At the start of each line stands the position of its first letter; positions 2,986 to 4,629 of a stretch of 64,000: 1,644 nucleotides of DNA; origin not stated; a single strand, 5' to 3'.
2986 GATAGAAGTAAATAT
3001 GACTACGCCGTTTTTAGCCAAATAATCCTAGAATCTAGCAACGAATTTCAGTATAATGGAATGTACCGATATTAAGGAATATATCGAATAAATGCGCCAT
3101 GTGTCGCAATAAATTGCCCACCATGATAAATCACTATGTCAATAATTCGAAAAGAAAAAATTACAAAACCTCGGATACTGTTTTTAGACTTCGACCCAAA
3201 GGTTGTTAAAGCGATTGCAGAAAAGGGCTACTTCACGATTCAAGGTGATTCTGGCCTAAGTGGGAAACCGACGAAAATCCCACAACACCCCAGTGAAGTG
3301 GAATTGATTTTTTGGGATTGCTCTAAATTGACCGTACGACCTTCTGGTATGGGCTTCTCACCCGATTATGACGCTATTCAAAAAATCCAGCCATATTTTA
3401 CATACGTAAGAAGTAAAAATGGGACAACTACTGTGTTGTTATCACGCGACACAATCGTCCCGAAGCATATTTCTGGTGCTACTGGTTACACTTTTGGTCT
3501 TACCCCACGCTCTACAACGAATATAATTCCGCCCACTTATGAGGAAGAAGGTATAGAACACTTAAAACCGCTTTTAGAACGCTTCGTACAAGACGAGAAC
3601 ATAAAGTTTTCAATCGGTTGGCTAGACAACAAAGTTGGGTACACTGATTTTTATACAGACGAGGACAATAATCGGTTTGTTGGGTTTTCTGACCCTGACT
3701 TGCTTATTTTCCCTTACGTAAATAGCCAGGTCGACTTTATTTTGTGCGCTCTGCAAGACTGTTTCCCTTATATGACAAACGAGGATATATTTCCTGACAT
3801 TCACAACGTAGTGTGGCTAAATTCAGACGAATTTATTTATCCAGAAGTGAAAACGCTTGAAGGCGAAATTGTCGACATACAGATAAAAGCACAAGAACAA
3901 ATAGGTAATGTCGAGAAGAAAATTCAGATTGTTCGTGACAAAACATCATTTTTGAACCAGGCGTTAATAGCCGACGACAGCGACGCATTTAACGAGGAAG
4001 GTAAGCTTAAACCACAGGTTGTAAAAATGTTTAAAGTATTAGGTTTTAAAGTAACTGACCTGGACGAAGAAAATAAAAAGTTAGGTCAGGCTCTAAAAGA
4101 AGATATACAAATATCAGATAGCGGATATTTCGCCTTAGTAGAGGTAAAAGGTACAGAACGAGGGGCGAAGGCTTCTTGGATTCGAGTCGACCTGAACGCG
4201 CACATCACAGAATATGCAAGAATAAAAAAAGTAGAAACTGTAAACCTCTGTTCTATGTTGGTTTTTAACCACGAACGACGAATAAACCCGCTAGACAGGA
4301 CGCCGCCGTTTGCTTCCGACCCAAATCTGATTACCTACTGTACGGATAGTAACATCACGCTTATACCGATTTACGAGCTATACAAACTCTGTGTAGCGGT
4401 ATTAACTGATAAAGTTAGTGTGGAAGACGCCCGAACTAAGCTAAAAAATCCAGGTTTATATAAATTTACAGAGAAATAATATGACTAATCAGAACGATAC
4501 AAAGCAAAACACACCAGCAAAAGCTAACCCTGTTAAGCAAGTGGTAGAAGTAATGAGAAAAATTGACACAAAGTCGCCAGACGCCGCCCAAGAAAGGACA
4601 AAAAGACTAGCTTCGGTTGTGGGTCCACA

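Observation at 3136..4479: Orphan PD-(D/E)xK nuclease-fold protein with unrecognised N-terminal domain: candidate novel nuclease or defence effector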

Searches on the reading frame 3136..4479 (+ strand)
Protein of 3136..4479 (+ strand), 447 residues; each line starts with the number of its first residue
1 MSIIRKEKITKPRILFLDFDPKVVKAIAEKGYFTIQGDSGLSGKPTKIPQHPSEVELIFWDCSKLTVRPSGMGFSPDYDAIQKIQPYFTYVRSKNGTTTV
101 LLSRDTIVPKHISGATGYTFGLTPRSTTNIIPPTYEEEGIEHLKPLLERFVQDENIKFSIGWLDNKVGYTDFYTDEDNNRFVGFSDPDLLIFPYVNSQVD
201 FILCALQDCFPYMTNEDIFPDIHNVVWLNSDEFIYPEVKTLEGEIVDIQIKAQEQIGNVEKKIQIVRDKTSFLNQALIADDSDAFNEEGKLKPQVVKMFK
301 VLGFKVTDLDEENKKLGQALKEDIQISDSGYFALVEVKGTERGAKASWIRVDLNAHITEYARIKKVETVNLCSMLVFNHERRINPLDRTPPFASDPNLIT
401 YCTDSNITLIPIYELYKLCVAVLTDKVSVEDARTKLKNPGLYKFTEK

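Call 3: search_protein_families(library=pfam, proteins=[window:3136-4479:+], max_evalue=1)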
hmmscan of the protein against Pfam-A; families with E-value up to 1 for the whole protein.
window:3136-4479:+ (447 aa): 0 families

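Call 4: search_protein_families(library=padloc, proteins=[window:3136-4479:+], max_evalue=1)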
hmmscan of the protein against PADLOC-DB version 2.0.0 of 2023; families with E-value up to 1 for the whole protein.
window:3136-4479:+ (447 aa): 1 family
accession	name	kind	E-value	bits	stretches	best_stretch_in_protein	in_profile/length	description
PDLC01323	Cas3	-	0.019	12.7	1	168-233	53-116/294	CAS-I-D; effector_G3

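Call 5: search_protein_families(library=ncbifam, proteins=[window:3136-4479:+], max_evalue=1)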
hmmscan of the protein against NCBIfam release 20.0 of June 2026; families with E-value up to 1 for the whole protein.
window:3136-4479:+ (447 aa): 0 families

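Call 6: search_solved_structures(query=window:3136-4479:+, max_evalue=10)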
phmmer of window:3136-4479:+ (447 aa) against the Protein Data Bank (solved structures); distinct sequences matched with E-value up to 10: 23.
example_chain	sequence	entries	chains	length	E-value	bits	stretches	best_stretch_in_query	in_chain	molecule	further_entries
8pql_U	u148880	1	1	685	0.0044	19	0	222-264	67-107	Ubiquitin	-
8pql_E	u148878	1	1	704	0.006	18.5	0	222-264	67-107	Polyubiquitin-C,Nucleotide exchange factor SIL1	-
8q7r_U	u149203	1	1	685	0.0074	18.2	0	234-264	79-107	Ubiquitin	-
2ojr_A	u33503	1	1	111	0.015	17.3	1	213-265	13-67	Ubiquitin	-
7yui_A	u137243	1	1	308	0.051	15.5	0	234-265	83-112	Polyubiquitin-C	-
5b83_A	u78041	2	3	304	0.063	15.2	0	234-265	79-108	tetra ubiquitin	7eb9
8htu_H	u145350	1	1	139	0.095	14.6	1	152-187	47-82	Photosystem I reaction center subunit VI, chloroplastic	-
7xqp_H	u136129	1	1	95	0.13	14.2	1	153-187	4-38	PsaH photosystem I reaction center subunit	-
5h07_A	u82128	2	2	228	0.21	13.5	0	233-265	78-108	Polyubiquitin-C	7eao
5vix_A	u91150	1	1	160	0.36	12.7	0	233-265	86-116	Polyubiquitin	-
6l35_H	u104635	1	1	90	0.37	12.6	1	156-187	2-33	PsaH photosystem I reaction center subunit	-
6njd_A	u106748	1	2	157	0.48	12.3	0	222-265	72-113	Di-ubiquitin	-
7ksq_H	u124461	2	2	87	1.1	11.1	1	158-187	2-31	PsaH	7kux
5oe7_B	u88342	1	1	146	1.1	11.1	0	223-265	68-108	Polyubiquitin-C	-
3wxe_B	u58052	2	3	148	1.4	10.7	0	227-265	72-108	Ubiquitin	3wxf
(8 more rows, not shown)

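Call 7: find_homologous_proteins(query=window:3136-4479:+, max_evalue=0.001)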
Query window:3136-4479:+ (447 aa): 21 proteins with E <= 0.001 among 4139 candidates.
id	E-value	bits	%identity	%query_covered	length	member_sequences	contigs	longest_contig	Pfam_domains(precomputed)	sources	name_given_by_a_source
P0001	0.0e+0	1015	99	100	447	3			-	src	-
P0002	3.0e-278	941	91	100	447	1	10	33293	-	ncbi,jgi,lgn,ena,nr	ncbi:hypothetical protein KBD09_03575 [Candidatus Woesebacteria bacterium]|jgi:hypothetical protein|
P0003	3.0e-273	924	90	100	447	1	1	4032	-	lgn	-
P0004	1.9e-268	908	89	100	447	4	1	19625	-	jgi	jgi:hypothetical protein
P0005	5.1e-236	802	76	100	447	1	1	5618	-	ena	-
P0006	3.8e-232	789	76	100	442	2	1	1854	-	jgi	-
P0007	1.3e-218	744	74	100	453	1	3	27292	-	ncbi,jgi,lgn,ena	-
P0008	1.3e-194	665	65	100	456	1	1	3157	-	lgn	-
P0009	1.4e-192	658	67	100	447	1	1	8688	-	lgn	-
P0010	3.5e-191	654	66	100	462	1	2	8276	-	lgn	-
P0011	1.9e-190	651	64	100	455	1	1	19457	-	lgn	-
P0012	5.4e-189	647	65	99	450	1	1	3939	-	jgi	jgi:hypothetical protein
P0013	8.3e-186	636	72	79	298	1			-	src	-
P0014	2.1e-106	374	44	99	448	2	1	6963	-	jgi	-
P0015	5.9e-103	363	42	99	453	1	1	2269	-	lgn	-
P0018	5.7e-71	258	36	100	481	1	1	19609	-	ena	-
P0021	2.0e-16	78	31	52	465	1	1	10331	-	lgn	-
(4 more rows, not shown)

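Call 12: search_solved_structures(query=A1, max_evalue=10)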
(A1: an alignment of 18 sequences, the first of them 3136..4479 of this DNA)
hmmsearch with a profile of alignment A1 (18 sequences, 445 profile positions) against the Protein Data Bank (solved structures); distinct sequences matched with E-value up to 10: 0.

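Call 13: find_encoding_contigs(protein=P0002, flank=8000, max_places=3)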
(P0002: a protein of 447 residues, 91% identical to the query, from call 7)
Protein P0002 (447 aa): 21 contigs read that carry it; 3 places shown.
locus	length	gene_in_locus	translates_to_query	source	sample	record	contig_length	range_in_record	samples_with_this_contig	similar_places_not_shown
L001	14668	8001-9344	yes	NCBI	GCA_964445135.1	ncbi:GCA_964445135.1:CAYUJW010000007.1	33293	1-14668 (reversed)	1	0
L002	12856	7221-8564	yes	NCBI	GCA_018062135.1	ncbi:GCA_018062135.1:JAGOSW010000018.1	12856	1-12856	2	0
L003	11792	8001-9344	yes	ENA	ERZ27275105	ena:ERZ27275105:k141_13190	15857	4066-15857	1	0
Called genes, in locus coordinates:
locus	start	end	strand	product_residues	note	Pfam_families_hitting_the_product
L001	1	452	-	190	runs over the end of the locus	-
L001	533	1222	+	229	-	PF01569:PAP2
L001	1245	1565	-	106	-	PF01741:MscL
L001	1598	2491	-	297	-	PF00923:TAL_FSA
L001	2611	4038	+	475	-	PF00479:G6PD_N, PF02781:G6PD_C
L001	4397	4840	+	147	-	PF04199:Cyclase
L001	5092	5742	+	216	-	PF08241:Methyltransf_11 (weak)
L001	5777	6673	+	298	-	PF08538:DUF1749 (weak)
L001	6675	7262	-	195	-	PF00565:SNase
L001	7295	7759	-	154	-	PF00578:AhpC-TSA, PF08534:Redoxin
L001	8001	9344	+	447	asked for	-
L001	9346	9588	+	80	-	-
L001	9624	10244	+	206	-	-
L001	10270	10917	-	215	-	-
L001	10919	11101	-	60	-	PF12728:HTH_17, PF13411:MerR_1, PF00376:MerR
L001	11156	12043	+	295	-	PF00398:RrnaAD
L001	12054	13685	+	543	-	PF00239:Resolvase, PF07508:Recombinase (weak), PF13408:Zn_ribbon_recom (faint)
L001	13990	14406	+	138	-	PF02643:DUF192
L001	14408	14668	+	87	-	?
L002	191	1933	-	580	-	PF03135:CagE_TrbE_VirB (faint), PF19044:P-loop_TraG, PF01935:DUF87, PF12846:AAA_10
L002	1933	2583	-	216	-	PF26593:TraC-like (weak)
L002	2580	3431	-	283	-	PF12666:PrgI (weak)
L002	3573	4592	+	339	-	PF03486:HI0933_like (faint), PF07992:Pyr_redox_2, PF13738:Pyr_redox_3, PF00070:Pyr_redox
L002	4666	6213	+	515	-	-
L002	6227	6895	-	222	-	PF02585:PIG-L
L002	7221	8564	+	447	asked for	-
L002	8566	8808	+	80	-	-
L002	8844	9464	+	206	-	-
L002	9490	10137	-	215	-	-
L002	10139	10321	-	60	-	PF12728:HTH_17, PF13411:MerR_1, PF00376:MerR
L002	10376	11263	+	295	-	PF00398:RrnaAD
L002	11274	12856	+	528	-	PF00239:Resolvase, PF07508:Recombinase (weak), PF13408:Zn_ribbon_recom (faint)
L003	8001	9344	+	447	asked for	-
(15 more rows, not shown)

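Call 14: find_encoding_contigs(protein=P0007, flank=8000, max_places=2)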
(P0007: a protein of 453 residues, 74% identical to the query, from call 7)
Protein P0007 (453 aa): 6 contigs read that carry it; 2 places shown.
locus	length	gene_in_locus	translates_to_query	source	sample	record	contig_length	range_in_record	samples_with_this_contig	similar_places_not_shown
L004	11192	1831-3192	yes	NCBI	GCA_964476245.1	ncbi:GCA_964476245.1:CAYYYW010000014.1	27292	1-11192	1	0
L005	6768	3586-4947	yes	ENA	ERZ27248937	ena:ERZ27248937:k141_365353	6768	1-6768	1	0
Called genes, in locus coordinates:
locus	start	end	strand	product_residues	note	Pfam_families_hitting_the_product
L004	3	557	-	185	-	?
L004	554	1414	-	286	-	PF00923:TAL_FSA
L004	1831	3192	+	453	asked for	-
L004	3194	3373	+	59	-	-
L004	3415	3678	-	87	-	PF01541:GIY-YIG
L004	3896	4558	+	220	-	PF02397:Bac_transf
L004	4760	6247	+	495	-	PF13196:DUF4012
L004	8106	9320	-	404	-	PF13439:Glyco_transf_4 (weak), PF00534:Glycos_transf_1, PF13692:Glyco_trans_1_4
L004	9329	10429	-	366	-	PF13439:Glyco_transf_4, PF00534:Glycos_transf_1, PF13692:Glyco_trans_1_4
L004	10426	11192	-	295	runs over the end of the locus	PF00535:Glycos_transf_2, PF10111:Glyco_tranf_2_2 (weak), PF13641:Glyco_tranf_2_3, PF13712:Glyco_tranf_2_5 (faint), PF13632:Glyco_trans_2_3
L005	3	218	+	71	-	?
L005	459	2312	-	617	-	PF00456:Transketolase_N, PF13292:DXP_synthase_N (faint), PF02779:Transket_pyr, PF02780:Transketolase_C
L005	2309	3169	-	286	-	PF00923:TAL_FSA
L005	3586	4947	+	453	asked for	-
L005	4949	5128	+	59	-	-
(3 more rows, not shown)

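Call 15: find_encoding_contigs(protein=P0011, flank=8000, max_places=2)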
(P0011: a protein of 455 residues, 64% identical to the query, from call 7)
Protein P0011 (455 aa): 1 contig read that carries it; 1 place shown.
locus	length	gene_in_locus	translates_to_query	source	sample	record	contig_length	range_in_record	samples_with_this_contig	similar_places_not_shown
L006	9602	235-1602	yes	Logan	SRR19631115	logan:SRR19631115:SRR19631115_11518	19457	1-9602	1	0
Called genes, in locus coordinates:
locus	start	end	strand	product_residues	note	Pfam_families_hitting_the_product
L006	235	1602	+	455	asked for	-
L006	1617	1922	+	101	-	-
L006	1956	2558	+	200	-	-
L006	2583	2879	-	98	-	-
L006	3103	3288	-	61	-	PF12728:HTH_17, PF13411:MerR_1, PF00376:MerR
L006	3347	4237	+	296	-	PF00398:RrnaAD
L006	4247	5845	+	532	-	PF00239:Resolvase, PF07508:Recombinase, PF13408:Zn_ribbon_recom (weak)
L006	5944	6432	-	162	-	PF00258:Flavodoxin_1, PF12641:Flavodoxin_3, PF12724:Flavodoxin_5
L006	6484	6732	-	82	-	-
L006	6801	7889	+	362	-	PF00154:RecA_N, PF06745:ATPase (weak), PF08423:Rad51, PF13481:AAA_25 (faint), PF27531:MT3502_N, PF21096:RecA_C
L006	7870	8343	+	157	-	PF02631:RecX_HTH2 (weak)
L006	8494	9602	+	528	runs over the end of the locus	PF12072:RNase_Y_N, PF00013:KH_1 (weak), PF01966:HD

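Call 19: predict_structure(alignment_id=A1)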
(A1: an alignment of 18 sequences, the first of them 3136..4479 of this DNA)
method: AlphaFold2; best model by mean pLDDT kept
length: 447 residues; sequences in the alignment: 18
mean_pLDDT: 85.1   pTM: 0.51
mean pLDDT of the five models: 85.1, 84.9, 84.7, 84.4, 82.7
residues with pLDDT >= 90: 195; 70-90: 207; 50-70: 37; < 50: 8
segments of 3 or more residues with pLDDT < 50: 1-8
pLDDT, mean of each block of 10 residues (from residue 1): 43 93 94 93 91 94 82 75 94 92 84 90 85 72 88 87 73 89 90 93 91 77 57 78 89 91 92 90 82 93 89 68 82 88 81 86 82 90 82 84 92 95 93 93 83
secondary structure, 60 per line:
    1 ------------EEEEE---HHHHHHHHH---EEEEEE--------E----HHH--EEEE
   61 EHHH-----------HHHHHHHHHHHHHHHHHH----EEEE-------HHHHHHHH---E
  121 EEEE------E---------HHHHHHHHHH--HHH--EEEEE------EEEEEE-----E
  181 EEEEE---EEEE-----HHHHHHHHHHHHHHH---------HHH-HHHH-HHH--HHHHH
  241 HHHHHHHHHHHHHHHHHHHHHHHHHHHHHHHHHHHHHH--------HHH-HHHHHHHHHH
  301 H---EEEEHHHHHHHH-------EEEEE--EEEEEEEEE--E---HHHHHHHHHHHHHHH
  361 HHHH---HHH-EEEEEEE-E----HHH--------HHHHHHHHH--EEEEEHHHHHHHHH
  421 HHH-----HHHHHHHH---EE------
elements in order: E13-17 H21-29 E33-38 E57-61 H76-93 E98-101 H109-116 E120-124 H141-150 E158-162 E169-174 E180-185 E189-192 H198-212 H226-229 H236-278 H291-301 E305-308 H309-316 E324-328 E331-339 H346-364 E372-378 H396-404 E407-411 H412-423 H429-436

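Call 21: search_protein_representatives(protein=window:3136-4479:+)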
Query: 447 residues. Proteins with E-value up to 0.001 (for the whole library): 587; up to 1e-10: 186; up to 1e-30: 13. The best 150 are listed.
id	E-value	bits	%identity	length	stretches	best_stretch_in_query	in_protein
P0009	4.3e-193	658.4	67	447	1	1-447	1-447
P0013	2.7e-186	636.0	99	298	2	133-353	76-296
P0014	6.5e-107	374.4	45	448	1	1-444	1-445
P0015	1.9e-103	363.0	43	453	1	2-444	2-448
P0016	3.7e-101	355.4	42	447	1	1-447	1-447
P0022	2.2e-79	283.7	43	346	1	102-445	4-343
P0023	1.2e-72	261.5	38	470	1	2-441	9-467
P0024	8.5e-64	232.3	35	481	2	84-445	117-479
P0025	4.6e-59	216.7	31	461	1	3-438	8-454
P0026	3.1e-53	197.5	38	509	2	170-447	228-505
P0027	9.2e-52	192.6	32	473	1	3-442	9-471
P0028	1.1e-37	146.3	27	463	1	9-443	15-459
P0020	1.0e-33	133.2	31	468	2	119-434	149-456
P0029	2.5e-28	115.4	26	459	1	11-444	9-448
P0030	4.5e-28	114.6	27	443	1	11-445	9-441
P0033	7.3e-25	104.0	33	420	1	186-444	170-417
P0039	9.8e-22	93.7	32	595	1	189-425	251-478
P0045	6.9e-20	87.6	25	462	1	7-441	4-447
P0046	7.4e-20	87.5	32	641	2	189-426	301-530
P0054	2.5e-18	82.4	31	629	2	158-421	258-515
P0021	6.5e-17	77.8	34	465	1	223-442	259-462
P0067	2.4e-16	75.9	34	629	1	189-419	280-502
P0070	5.6e-16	74.7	30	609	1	189-418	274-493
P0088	1.7e-14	69.8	28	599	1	189-433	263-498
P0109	2.8e-13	65.8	27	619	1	188-422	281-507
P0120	6.3e-13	64.7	27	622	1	189-441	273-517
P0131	1.4e-12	63.5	28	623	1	189-423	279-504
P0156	8.1e-12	61.0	28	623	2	189-420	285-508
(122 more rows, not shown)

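Call 22: search_protein_families(library=pfam, proteins=[P0039, P0046, P0054, P0067, P0070, P0088, P0109, P0120, P0131, P0156], max_evalue=0.1)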
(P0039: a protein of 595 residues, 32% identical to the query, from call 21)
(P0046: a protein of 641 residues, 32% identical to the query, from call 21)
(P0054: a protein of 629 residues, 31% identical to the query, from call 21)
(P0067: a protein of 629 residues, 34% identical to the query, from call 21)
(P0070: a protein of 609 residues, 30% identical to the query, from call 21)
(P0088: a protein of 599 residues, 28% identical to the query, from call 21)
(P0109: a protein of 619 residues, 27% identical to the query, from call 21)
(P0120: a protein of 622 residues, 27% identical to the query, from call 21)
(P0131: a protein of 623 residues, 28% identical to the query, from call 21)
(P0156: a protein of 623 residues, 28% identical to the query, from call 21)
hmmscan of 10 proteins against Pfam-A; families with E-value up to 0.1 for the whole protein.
P0039 (595 aa): 0 families

P0046 (641 aa): 3 families
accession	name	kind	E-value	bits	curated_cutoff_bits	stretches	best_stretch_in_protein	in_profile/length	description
PF03144.31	GTP_EFTU_D2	-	0.00023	22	30.3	1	568-619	3-57/73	Elongation factor Tu domain 2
PF14578.12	GTP_EFTU_D4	-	0.026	14.9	23.8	1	567-621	19-71/86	Elongation factor Tu domain 4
PF24699.1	DUF7663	-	0.045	13.7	27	0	325-378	63-117/225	Domain of unknown function (DUF7663)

P0054 (629 aa): 0 families

P0067 (629 aa): 1 family
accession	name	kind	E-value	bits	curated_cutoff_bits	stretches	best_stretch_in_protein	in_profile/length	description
PF03144.31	GTP_EFTU_D2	-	1.3e-05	26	30.3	1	547-605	3-64/73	Elongation factor Tu domain 2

P0070 (609 aa): 2 families
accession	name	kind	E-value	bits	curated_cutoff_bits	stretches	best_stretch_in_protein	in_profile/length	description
PF03144.31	GTP_EFTU_D2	-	0.00013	22.8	30.3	1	539-592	3-59/73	Elongation factor Tu domain 2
PF23921.1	DUF7260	-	0.041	13.8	27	0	324-397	112-186/242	Domain of unknown function (DUF7260)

P0088 (599 aa): 0 families

P0109 (619 aa): 2 families
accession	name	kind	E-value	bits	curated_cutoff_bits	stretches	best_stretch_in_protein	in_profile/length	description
PF19499.4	DUF6034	-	0.021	14.2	27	1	292-362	90-160/481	Family of unknown function (DUF6034)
PF23921.1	DUF7260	-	0.028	14.3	27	1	338-400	118-180/242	Domain of unknown function (DUF7260)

P0120 (622 aa): 1 family
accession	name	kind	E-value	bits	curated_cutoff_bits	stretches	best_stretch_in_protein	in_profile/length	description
PF05384.16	DegS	-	0.039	13.8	27.6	1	318-354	8-44/159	Sensor protein DegS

P0131 (623 aa): 1 family
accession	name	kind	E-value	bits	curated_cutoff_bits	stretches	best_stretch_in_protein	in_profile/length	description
PF03144.31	GTP_EFTU_D2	-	0.025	15.5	30.3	1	560-600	13-56/73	Elongation factor Tu domain 2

P0156 (623 aa): 0 families

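Call 23: search_protein_families(library=padloc, proteins=[P0039, P0046, P0054, P0067, P0070, P0088, P0109, P0120, P0131, P0156], max_evalue=0.1)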
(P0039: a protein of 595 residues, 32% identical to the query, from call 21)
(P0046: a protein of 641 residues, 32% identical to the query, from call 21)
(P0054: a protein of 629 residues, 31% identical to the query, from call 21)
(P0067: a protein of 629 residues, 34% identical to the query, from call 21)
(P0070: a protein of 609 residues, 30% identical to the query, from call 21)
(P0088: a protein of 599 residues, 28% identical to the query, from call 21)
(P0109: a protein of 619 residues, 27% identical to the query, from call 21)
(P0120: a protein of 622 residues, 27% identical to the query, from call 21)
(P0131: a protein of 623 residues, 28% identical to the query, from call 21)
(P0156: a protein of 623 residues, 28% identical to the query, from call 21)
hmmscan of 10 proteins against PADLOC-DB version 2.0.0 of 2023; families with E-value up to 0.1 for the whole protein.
P0039 (595 aa): 0 families

P0046 (641 aa): 0 families

P0054 (629 aa): 0 families

P0067 (629 aa): 0 families

P0070 (609 aa): 0 families

P0088 (599 aa): 0 families

P0109 (619 aa): 0 families

P0120 (622 aa): 1 family
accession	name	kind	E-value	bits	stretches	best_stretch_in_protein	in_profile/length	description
PDLC04975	PDC-S26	-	0.0052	14.1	1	283-401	174-292/351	-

P0131 (623 aa): 0 families

P0156 (623 aa): 0 families

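Call 33: list_cluster_members(proteins=[P0029, P0033, P0039, P0045, P0046, P0054, P0067, P0070, P0088, P0120])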
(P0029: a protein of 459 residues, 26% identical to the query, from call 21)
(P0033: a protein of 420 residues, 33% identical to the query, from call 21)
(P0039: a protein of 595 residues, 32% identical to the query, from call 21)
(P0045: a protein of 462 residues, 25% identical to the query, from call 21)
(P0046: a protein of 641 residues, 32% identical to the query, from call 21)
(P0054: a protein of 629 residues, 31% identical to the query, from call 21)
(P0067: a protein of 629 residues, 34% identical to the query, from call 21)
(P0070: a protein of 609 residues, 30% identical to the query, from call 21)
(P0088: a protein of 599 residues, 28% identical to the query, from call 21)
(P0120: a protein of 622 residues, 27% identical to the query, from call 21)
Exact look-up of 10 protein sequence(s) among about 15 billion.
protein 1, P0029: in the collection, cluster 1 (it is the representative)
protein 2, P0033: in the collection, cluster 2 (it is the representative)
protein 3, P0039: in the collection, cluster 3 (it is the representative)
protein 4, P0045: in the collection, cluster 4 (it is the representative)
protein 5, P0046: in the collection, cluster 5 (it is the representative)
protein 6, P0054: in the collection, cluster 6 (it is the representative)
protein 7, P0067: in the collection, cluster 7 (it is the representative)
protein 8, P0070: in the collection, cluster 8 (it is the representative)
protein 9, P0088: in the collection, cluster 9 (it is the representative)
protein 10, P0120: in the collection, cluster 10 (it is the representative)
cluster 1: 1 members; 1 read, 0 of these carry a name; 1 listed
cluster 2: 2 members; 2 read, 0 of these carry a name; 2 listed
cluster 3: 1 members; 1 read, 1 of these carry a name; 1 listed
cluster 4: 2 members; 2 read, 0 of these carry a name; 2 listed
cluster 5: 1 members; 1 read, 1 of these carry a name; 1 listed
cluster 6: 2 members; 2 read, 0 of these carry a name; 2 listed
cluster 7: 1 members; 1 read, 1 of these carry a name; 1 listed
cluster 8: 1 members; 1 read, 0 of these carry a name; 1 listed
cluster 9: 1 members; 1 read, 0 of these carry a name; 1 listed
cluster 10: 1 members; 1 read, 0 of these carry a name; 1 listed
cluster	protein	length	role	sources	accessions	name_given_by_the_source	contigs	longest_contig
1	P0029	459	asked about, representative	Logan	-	-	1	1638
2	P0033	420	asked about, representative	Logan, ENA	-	-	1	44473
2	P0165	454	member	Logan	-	-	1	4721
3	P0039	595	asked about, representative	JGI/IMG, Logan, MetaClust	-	\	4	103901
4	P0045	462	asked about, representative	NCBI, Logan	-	-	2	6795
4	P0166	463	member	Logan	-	-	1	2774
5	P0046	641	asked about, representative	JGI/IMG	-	hypothetical protein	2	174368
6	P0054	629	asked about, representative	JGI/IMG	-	-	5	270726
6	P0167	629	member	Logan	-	-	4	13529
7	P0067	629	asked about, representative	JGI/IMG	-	hypothetical protein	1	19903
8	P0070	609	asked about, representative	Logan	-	-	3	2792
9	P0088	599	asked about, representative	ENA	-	-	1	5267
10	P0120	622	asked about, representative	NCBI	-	-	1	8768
